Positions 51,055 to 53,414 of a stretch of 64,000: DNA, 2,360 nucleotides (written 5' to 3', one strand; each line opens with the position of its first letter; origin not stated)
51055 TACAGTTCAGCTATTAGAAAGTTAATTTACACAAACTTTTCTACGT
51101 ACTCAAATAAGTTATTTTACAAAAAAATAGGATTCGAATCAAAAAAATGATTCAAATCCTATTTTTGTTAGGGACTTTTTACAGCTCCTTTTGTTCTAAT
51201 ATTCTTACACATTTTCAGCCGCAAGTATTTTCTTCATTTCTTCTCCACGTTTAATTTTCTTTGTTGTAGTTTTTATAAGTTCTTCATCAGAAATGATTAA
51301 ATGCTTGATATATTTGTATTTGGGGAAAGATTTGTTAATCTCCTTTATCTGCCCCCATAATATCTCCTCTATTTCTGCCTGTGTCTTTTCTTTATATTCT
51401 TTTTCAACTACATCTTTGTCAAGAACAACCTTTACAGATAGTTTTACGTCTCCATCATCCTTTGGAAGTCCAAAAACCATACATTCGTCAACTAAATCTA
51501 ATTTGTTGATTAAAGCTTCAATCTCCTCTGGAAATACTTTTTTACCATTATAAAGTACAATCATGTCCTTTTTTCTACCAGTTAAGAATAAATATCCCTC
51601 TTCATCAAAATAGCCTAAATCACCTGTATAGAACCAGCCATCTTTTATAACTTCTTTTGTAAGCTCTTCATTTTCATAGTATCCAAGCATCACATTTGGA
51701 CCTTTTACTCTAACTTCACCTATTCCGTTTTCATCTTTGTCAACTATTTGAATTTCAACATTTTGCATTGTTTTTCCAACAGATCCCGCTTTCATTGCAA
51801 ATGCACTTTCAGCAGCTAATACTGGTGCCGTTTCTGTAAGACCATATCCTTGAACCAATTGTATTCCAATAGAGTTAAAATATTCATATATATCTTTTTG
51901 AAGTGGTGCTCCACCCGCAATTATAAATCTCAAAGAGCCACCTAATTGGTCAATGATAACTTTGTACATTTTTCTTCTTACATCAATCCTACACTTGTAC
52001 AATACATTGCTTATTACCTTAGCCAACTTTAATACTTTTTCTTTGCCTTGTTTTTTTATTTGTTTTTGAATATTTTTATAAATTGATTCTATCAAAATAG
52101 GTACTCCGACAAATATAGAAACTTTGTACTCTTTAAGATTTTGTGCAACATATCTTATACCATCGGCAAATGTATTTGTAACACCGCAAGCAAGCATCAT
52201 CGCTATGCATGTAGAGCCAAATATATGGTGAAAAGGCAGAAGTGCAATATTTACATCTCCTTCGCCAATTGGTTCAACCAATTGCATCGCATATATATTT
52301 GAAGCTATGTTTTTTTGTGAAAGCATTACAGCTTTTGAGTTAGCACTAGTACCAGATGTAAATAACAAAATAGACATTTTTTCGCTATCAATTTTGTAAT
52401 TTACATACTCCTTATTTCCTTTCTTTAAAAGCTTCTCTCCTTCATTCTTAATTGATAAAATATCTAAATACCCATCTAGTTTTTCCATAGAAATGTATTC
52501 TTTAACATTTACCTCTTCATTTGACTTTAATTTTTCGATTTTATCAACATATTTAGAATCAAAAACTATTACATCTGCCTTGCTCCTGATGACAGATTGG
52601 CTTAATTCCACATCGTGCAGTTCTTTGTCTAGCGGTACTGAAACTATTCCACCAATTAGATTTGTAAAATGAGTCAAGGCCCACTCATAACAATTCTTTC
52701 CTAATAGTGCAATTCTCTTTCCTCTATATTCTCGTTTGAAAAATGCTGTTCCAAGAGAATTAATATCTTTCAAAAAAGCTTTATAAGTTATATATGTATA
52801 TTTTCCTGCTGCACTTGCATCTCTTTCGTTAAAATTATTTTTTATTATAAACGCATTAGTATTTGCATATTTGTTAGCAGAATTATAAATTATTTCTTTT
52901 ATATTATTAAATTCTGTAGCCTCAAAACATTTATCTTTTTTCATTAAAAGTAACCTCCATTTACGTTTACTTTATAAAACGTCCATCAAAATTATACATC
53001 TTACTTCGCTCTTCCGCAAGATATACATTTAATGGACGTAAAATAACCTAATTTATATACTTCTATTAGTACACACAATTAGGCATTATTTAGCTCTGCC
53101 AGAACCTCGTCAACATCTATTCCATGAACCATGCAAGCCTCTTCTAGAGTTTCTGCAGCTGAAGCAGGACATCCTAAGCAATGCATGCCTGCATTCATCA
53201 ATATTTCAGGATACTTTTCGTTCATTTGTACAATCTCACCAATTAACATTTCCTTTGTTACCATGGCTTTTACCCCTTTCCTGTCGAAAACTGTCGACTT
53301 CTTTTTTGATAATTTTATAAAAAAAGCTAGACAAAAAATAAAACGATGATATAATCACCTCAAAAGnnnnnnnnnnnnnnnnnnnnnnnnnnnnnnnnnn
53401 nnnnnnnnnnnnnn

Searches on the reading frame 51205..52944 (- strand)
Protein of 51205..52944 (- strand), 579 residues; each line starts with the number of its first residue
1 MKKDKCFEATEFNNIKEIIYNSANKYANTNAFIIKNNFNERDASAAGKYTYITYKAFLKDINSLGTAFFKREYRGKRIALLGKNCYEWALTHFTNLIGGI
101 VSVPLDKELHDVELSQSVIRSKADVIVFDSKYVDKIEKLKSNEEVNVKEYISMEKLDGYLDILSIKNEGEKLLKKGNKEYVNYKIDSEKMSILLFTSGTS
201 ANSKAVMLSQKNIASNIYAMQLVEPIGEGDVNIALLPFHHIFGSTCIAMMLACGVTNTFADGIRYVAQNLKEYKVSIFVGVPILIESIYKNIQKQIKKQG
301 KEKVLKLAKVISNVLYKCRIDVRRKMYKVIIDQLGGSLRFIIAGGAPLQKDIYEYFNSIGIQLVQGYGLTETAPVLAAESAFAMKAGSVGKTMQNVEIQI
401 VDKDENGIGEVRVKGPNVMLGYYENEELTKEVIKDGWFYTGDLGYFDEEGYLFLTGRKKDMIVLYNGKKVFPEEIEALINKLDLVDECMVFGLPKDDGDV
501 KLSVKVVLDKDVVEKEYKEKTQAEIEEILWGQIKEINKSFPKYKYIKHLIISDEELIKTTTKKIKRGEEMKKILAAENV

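Call 10: search_protein_families(library=pfam, proteins=[window:51205-52944:-], max_evalue=0.01)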
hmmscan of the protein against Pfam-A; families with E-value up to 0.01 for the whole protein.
window:51205-52944:- (579 aa): 3 families
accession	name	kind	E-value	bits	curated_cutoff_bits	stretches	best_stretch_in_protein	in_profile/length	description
PF00501.34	AMP-binding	-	1.4e-59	202.3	29.9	1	41-423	11-384/384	AMP-binding enzyme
PF23562.2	AMP-binding_C_3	-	1.1e-09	39.2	20.8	1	460-567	2-106/124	AMP-binding enzyme C-terminal domain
PF13193.12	AMP-binding_C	-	0.00013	23.2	24.5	1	474-563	1-76/76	AMP-binding enzyme C-terminal domain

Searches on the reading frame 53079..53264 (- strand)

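Call 10: search_protein_families(library=pfam, proteins=[window:53079-53264:-], max_evalue=0.01)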
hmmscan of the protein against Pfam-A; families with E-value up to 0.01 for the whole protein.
window:53079-53264:- (61 aa): 2 families
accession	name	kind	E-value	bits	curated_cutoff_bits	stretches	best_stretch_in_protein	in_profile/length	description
PF08984.16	DUF1858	-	1.4e-21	76.7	32.2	1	3-54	2-58/59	Domain of unknown function (DUF1858)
PF04405.19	ScdA_N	-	0.00012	22.1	32.5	1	38-60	32-54/56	Domain of Unknown function (DUF542)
